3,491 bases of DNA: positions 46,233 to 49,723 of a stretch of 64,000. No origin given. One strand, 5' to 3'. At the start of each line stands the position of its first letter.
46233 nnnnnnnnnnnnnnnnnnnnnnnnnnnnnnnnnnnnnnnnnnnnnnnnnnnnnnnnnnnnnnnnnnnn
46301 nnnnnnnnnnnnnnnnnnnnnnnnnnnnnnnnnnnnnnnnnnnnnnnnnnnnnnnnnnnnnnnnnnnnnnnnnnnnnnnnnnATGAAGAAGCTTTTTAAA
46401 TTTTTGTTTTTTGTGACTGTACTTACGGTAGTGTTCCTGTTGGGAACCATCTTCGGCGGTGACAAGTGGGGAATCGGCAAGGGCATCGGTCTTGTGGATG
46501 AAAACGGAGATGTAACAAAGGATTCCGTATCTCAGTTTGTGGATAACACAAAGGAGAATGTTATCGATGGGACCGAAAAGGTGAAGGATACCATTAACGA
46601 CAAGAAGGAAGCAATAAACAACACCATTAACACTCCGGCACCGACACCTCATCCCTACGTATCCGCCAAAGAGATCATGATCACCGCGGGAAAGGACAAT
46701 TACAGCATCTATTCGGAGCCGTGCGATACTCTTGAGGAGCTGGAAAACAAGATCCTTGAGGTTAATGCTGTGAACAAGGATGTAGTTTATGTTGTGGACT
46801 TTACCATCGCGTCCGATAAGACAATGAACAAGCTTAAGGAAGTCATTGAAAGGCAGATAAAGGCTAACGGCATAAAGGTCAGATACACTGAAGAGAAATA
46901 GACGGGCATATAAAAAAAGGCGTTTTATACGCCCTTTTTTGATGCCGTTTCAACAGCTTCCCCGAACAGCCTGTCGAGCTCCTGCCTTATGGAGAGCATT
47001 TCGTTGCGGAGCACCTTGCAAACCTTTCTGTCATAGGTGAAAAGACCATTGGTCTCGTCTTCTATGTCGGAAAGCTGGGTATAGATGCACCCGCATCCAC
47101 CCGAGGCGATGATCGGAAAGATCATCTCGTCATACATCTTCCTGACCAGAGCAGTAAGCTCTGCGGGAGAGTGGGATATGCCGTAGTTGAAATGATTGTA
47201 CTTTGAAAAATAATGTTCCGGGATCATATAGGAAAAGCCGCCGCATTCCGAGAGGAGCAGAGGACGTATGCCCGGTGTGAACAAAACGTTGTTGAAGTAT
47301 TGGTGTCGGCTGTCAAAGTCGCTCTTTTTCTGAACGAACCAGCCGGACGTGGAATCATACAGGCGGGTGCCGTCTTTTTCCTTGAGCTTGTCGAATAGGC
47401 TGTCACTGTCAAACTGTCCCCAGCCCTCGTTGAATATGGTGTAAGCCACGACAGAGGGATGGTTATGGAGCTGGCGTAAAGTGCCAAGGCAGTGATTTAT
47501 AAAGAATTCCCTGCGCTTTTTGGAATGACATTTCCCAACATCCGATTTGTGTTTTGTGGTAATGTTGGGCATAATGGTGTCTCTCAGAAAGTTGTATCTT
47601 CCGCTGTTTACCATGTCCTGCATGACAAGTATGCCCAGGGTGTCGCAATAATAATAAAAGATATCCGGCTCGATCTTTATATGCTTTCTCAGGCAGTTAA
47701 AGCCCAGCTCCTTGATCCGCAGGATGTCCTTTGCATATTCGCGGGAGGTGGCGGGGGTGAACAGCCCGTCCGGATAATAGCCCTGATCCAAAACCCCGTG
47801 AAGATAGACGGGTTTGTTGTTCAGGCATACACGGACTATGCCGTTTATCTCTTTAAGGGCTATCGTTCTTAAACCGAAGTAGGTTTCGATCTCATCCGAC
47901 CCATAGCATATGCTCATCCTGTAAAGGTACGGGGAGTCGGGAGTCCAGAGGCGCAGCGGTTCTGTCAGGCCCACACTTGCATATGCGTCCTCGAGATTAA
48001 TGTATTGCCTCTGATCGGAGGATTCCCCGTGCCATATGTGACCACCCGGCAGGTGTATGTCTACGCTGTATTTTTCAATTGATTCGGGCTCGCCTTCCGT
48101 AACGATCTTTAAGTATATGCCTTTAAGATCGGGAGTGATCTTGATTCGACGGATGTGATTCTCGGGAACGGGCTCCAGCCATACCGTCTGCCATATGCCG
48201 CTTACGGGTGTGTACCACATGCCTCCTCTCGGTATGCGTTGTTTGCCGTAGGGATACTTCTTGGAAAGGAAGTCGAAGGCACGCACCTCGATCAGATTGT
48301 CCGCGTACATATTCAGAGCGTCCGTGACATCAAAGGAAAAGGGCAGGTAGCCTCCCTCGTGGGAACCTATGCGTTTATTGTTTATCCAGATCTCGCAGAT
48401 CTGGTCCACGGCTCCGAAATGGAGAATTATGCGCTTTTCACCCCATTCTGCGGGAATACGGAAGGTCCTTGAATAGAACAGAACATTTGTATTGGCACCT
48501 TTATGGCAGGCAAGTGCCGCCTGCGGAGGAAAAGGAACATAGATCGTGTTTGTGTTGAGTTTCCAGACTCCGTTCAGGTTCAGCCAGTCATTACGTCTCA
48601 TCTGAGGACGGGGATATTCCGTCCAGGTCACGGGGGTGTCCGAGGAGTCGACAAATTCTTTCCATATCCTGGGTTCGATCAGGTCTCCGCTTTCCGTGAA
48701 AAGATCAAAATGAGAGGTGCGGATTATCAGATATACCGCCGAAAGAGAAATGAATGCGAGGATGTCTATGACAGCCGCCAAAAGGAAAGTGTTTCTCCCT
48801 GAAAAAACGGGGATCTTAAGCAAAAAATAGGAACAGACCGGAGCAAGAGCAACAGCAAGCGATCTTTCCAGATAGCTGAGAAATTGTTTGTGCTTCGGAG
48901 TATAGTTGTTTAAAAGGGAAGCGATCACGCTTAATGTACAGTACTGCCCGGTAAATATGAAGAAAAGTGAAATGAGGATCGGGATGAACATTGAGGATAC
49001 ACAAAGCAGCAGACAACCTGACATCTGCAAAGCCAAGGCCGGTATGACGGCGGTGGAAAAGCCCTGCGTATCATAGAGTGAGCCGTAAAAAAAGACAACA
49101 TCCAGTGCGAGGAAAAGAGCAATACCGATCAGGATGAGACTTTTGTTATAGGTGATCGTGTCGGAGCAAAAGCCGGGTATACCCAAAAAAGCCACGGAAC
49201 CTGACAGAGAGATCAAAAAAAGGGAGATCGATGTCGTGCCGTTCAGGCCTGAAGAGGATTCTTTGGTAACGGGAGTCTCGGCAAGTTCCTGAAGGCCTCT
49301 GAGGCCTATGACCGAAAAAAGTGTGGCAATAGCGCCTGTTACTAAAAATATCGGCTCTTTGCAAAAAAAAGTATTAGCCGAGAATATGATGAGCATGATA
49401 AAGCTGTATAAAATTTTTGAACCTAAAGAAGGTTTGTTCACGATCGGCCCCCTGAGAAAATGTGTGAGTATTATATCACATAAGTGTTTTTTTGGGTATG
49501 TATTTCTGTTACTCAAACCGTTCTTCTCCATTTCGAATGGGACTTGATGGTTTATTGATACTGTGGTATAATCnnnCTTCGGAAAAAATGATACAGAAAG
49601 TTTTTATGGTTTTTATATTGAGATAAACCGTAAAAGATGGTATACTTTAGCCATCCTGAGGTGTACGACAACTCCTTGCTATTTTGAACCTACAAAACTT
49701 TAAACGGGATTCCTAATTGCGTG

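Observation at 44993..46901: Tol/Ton-like stator module (MotA/ExbB-like, coiled-coil TolR/ExbD-like, anchored partner) in a monoderm Firmicute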

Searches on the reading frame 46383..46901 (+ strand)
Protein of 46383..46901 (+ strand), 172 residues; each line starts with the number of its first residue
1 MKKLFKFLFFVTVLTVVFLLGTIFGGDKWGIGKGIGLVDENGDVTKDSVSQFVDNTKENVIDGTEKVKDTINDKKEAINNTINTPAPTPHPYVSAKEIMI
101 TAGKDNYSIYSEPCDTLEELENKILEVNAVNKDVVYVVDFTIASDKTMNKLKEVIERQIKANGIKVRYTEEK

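Call 3: search_protein_families(library=pfam, proteins=[window:46383-46901:+], max_evalue=1)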
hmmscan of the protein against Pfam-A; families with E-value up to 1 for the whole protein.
window:46383-46901:+ (172 aa): 3 families
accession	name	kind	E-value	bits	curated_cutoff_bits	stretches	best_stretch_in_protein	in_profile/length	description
PF12732.12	YtxH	-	0.067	14.1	37.5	1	42-78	34-70/71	YtxH-like protein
PF12698.13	ABC2_membrane_3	-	0.17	11.4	31.6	1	6-80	2-76/347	ABC-2 family transporter protein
PF19671.4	DUF6174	-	0.32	11.8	23.8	1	123-171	43-93/122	Family of unknown function (DUF6174)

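Call 4: search_protein_families(library=padloc, proteins=[window:46383-46901:+], max_evalue=1)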
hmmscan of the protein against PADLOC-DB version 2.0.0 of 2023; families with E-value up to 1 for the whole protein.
window:46383-46901:+ (172 aa): 0 families

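Call 5: search_protein_families(library=ncbifam, proteins=[window:46383-46901:+], max_evalue=1)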
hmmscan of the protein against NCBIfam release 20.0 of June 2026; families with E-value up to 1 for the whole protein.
window:46383-46901:+ (172 aa): 2 families
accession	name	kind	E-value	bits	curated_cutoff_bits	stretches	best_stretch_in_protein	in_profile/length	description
NF006380.0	PRK08621.1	equivalog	0.049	14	164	1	38-83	7-52/142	galactose-6-phosphate isomerase subunit LacA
TIGR01766.2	TIGR01766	domain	0.26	11.8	32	0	144-171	51-78/82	IS200/IS605 family accessory protein TnpB-related protein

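Call 16: find_homologous_proteins(query=window:46383-46901:+)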
Query window:46383-46901:+ (172 aa): 1 proteins with E <= 0.001 among 109 candidates.
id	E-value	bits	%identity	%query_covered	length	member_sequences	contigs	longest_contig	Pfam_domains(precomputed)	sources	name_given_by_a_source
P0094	2.5e-102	358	97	100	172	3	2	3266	-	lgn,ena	-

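Call 23: search_solved_structures(query=A2, max_evalue=10, show_alignments=2)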
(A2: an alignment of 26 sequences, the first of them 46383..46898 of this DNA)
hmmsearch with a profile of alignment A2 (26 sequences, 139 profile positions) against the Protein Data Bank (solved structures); distinct sequences matched with E-value up to 10: 45.
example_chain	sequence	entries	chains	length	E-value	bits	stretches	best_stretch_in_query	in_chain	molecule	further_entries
2ypf_A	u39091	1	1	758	1.1e-06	31.7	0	80-135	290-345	AVRBS3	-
4osk_A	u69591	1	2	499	0.0012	21.9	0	80-135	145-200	Hax3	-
4gjp_A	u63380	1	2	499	0.0015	21.5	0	81-135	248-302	Hax3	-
6jtq_A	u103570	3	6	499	0.0019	21.2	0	81-135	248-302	TAL effector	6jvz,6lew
6jw3_A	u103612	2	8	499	0.002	21.2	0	81-135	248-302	TAL effector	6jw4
6jw5_A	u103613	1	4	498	0.0023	20.9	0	80-135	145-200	TAL effector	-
6jw0_A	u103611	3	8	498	0.0024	20.9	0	81-135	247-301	TAL effector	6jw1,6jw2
4ot0_A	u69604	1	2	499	0.0028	20.7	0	81-135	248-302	Hax3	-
4osj_A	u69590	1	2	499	0.0034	20.4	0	81-135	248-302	Hax3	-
4osl_A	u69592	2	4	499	0.0036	20.3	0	80-135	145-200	Hax3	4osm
4gg4_A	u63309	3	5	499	0.0037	20.3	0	80-135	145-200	Hax3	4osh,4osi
4ot3_A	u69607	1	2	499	0.0037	20.3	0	80-135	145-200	Hax3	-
4osv_A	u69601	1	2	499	0.0038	20.3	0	80-135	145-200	Hax3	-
4gjr_A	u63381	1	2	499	0.0044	20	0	80-135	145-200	Hax3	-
3v6t_A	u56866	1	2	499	0.0044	20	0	80-135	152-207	dHax3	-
8pek_A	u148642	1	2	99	0.043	16.8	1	62-127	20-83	Biopolymer transport protein ExbD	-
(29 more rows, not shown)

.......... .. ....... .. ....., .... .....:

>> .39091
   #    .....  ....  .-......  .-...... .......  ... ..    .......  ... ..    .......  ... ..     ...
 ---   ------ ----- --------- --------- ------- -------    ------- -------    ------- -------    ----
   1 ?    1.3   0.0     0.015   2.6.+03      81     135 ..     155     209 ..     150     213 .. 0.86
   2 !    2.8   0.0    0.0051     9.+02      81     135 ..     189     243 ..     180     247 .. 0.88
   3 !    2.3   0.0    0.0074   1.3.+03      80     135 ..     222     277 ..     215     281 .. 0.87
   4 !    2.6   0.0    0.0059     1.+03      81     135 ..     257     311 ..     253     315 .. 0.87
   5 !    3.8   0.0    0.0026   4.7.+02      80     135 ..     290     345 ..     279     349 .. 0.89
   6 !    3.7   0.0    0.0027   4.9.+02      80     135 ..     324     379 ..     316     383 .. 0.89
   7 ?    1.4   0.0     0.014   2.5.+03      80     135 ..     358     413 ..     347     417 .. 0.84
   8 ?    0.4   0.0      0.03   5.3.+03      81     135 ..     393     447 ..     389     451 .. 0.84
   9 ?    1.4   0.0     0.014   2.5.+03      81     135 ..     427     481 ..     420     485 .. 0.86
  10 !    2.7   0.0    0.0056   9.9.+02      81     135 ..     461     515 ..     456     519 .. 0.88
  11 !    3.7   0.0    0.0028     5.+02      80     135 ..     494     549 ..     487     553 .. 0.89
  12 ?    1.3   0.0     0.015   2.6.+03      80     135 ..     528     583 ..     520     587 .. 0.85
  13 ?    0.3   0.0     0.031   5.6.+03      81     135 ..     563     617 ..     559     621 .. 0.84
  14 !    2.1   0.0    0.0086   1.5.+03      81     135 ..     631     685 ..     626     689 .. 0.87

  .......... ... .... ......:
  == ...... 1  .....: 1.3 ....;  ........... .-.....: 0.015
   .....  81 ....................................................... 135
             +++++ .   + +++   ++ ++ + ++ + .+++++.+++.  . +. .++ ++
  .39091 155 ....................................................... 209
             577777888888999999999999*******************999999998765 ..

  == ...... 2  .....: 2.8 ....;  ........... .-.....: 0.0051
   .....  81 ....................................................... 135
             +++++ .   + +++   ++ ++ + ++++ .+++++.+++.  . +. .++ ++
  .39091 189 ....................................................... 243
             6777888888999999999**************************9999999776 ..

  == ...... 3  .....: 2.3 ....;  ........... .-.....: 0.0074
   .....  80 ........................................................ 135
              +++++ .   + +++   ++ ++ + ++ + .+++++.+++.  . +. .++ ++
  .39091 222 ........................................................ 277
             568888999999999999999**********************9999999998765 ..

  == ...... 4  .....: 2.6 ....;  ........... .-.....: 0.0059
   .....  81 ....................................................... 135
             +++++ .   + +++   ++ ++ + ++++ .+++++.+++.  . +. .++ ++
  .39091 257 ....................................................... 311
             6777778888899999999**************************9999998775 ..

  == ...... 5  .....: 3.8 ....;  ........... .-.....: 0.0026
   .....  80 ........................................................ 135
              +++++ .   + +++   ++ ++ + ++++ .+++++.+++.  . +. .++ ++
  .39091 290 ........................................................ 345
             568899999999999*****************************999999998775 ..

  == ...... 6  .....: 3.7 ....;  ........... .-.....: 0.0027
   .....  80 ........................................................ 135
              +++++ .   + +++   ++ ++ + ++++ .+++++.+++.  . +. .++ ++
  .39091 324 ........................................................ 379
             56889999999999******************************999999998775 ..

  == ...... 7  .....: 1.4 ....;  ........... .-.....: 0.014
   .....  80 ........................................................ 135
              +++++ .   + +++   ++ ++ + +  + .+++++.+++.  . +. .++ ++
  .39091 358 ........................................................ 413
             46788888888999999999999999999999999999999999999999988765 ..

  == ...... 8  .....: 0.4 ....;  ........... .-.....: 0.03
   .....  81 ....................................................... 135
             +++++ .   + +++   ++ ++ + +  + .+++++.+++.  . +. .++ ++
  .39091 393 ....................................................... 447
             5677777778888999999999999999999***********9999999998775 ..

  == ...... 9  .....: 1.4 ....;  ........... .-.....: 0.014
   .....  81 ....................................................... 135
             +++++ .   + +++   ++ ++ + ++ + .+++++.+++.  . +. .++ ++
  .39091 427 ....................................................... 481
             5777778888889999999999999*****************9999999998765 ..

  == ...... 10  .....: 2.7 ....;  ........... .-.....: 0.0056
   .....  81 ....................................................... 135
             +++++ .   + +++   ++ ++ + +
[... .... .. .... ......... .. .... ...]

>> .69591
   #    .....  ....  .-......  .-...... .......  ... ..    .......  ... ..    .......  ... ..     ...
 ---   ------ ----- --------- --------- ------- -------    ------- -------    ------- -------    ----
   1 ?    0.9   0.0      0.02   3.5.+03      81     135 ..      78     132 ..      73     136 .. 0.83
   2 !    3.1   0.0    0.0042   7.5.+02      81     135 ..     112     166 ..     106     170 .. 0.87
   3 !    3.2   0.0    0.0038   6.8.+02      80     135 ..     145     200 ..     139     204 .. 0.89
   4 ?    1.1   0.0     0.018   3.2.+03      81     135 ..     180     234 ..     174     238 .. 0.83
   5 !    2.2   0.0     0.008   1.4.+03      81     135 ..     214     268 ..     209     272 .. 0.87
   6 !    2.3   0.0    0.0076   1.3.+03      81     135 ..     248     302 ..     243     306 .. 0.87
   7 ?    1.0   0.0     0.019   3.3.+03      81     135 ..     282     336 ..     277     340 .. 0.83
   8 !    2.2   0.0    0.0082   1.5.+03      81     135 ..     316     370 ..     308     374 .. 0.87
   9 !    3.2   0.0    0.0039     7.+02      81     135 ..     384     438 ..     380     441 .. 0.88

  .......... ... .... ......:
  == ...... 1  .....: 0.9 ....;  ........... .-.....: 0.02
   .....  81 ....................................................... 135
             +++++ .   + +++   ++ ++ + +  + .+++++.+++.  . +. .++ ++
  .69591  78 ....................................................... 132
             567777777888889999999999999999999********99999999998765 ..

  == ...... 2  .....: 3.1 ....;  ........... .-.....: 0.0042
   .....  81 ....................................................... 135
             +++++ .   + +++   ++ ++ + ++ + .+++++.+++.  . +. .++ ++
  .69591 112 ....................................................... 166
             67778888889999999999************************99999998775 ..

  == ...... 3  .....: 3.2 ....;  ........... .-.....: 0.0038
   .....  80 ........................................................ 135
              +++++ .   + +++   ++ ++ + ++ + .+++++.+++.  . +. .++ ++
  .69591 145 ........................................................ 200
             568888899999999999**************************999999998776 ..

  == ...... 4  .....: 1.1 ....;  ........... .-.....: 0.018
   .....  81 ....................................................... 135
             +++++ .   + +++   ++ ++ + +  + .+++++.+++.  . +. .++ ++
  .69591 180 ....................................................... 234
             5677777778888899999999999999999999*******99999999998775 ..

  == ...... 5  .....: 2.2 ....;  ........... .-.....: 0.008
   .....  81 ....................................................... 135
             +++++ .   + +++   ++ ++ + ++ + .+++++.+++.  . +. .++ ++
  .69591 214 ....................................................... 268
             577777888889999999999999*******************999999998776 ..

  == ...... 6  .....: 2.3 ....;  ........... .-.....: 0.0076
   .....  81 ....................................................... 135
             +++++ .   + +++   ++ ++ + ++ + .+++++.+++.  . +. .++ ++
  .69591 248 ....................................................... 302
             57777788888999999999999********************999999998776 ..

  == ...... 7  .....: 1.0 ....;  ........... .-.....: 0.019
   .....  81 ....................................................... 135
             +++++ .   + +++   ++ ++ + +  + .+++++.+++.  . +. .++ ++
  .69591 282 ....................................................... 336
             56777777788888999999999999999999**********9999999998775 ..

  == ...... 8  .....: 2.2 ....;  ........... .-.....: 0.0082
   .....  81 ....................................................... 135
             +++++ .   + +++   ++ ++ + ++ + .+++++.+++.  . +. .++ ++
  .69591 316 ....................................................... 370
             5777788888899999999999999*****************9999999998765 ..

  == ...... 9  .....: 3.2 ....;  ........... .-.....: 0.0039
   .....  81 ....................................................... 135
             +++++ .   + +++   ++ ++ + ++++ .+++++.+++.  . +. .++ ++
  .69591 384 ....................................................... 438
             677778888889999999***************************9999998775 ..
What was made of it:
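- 46668..46892 (+): C, ExbD/TolR-type ectodomain (beta-beta-beta-alpha-beta-alpha-beta). PDB profile hits to ExbD 8pek and 7ajq_F are sub-threshold (call 23).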

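Call 28: search_protein_families(library=pfam, alignment_id=A2, max_evalue=1)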
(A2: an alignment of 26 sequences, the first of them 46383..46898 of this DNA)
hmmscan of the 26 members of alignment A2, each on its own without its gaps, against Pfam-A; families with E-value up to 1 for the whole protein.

A. member 1, window:46383-46898:+ (172 aa): 3 families
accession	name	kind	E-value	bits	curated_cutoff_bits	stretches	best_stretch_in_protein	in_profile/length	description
PF12732.12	YtxH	-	0.067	14.1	37.5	1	42-78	34-70/71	YtxH-like protein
PF12698.13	ABC2_membrane_3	-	0.17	11.4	31.6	1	6-80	2-76/347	ABC-2 family transporter protein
PF19671.4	DUF6174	-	0.32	11.8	23.8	1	123-171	43-93/122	Family of unknown function (DUF6174)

B. families by the number of members that match (of 26 scanned): 63 families (the first 25 are shown)
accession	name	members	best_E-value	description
PF02472.21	ExbD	10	0.00016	Biopolymer transport protein ExbD/TolR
PF16118.10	DUF4834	2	0.0014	Domain of unknown function (DUF4834)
PF09716.15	ETRAMP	2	0.0015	Malarial early transcribed membrane protein (ETRAMP)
PF20185.3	DUF6548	2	0.0029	Family of unknown function (DUF6548)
PF04647.20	AgrB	2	0.0053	Accessory gene regulator B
PF20416.4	UTP20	2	0.0097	U3 small nucleolar RNA-associated protein 20 domain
PF06682.17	SARAF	2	0.019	SOCE-associated regulatory factor of calcium homoeostasis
PF05739.25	SNARE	2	0.023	SNARE domain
PF06024.17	Orf78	2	0.033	Orf78 (ac78)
PF14812.11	PBP1_TM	2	0.037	Transmembrane domain of transglycosylase PBP1 at N-terminal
PF22807.2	TrAA12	2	0.039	TrAA12-like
PF12698.13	ABC2_membrane_3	2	0.062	ABC-2 family transporter protein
PF07331.16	TctB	2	0.068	Tripartite tricarboxylate transporter TctB family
PF12575.13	Pox_EPC_I2-L1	2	0.095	Poxvirus entry protein complex L1 and I2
PF07898.18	DUF1676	2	0.37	Protein of unknown function (DUF1676)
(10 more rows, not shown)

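Call 53: search_protein_representatives(protein=window:46383-46898:+)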
Query: 172 residues. Proteins with E-value up to 0.001 (for the whole library): 6; up to 1e-10: 4; up to 1e-30: 3. The best 6 are listed.
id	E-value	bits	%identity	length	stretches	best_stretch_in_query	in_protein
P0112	5.8e-40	153.1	50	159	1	1-170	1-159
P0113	3.7e-34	134.2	44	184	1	1-168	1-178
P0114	2.2e-32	128.5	45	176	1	1-170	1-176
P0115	8.0e-29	116.9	37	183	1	1-166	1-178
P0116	1.4e-06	44.6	33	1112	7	102-137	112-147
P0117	5.7e-05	39.4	33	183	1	1-157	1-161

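Call 61: predict_structure(alignment_id=A5)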
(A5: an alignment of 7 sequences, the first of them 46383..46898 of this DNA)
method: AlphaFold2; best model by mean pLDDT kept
length: 172 residues; sequences in the alignment: 7
mean_pLDDT: 67.7   pTM: 0.45
mean pLDDT of the five models: 67.7, 66.5, 63.7, 63.2, 60.7
residues with pLDDT >= 90: 39; 70-90: 42; 50-70: 33; < 50: 58
segments of 3 or more residues with pLDDT < 50: 21-39, 41-44, 48-50, 57-60, 62-85
pLDDT, mean of each block of 10 residues (from residue 1): 54 60 44 41 47 50 47 44 56 87 88 88 90 91 89 92 87 47
secondary structure, 60 per line:
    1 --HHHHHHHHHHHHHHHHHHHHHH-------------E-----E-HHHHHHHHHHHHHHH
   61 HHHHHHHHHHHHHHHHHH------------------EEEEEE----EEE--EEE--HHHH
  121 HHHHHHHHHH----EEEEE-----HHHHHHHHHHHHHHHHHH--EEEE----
elements in order: H3-24 H46-78 E97-102 E107-109 E112-114 H117-130 E135-139 H145-162 E165-168
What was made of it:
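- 46668..46892 (+): AF2 pLDDT 87-92 over residues 90-170 (call 61).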

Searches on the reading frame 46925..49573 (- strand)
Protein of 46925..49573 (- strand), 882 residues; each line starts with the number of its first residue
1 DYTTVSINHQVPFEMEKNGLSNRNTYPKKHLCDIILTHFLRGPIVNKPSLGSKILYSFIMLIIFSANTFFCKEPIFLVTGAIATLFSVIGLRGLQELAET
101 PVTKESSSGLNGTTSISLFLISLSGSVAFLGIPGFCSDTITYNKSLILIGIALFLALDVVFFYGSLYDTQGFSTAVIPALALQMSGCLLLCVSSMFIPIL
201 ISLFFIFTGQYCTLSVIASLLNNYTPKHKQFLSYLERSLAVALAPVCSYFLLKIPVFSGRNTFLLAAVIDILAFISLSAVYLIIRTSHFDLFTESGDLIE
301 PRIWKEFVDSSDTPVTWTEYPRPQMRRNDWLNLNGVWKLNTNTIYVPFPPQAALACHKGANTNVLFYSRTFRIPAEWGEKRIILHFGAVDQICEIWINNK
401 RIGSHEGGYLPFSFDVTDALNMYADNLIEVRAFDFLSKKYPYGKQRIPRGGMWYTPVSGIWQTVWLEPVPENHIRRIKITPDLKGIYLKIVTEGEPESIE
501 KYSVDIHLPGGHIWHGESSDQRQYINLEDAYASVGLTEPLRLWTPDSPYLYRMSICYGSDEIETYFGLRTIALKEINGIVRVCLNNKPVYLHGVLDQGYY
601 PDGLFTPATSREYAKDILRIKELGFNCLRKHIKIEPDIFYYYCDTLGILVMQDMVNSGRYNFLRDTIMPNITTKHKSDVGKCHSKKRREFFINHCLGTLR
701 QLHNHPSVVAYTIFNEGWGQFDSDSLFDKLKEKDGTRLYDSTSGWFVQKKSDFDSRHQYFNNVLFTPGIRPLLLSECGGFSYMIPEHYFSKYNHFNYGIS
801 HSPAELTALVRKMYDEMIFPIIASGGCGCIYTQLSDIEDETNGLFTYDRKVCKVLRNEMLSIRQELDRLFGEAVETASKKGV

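Call 88: search_protein_families(library=ncbifam, proteins=[window:46925-49573:-], max_evalue=0.1)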
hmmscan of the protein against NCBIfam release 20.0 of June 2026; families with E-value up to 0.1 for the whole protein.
window:46925-49573:- (882 aa): 12 families
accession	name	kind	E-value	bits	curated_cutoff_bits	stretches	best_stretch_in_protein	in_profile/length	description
NF052611.1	beta_gal_Bga2A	equivalog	1.2e-28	99.7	999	1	362-756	112-501/1007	beta-galactosidase, LacZ type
NF007538.0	PRK10150.1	equivalog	1.3e-28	99.7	544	1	365-721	67-425/607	beta-glucuronidase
NF041462.1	GalA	equivalog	6.6e-28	97.3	900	1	360-653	79-369/763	beta-galactosidase GalA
NF007666.0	PRK10340.1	equivalog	7.3e-27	93.6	1284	1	362-738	108-471/1030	beta-galactosidase subunit alpha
NF049891.1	Bet1-4galacdseBT4156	equivalog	6.7e-26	90.4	1700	1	362-655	76-371/946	exo-beta-1,4-galactosidase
NF041100.1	betagal_LacZ_Ttogales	equivalog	4.5e-23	80.9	2000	1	333-740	80-466/1090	beta-galactosidase LacZ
NF050095.1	BetGlucuronLacZ4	equivalog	1.3e-20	73.1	950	2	351-432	48-129/666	beta-glucuronidase LacZ4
NF049890.1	Bet1-4galacdseBT4151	equivalog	4.5e-20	71.2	1500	1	364-756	108-494/952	exo-beta-1,4-galactosidase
NF007074.0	PRK09525.1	subfamily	5.5e-20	70.7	1221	1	363-737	120-483/1027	beta-galactosidase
NF041463.1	GalB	equivalog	1.7e-15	56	900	1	363-724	134-486/869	beta-galactosidase GalB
NF049877.1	GlucurArabfur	equivalog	8.9e-15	53.3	1800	2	359-432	418-491/1400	beta-d-glucuronidase/beta-L-arabinofuranosidase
NF045579.1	rhamnoside_JR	domain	1.2e-05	25.4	50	1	366-432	43-108/123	glycosylhydrolase-like jelly roll fold domain-containing protein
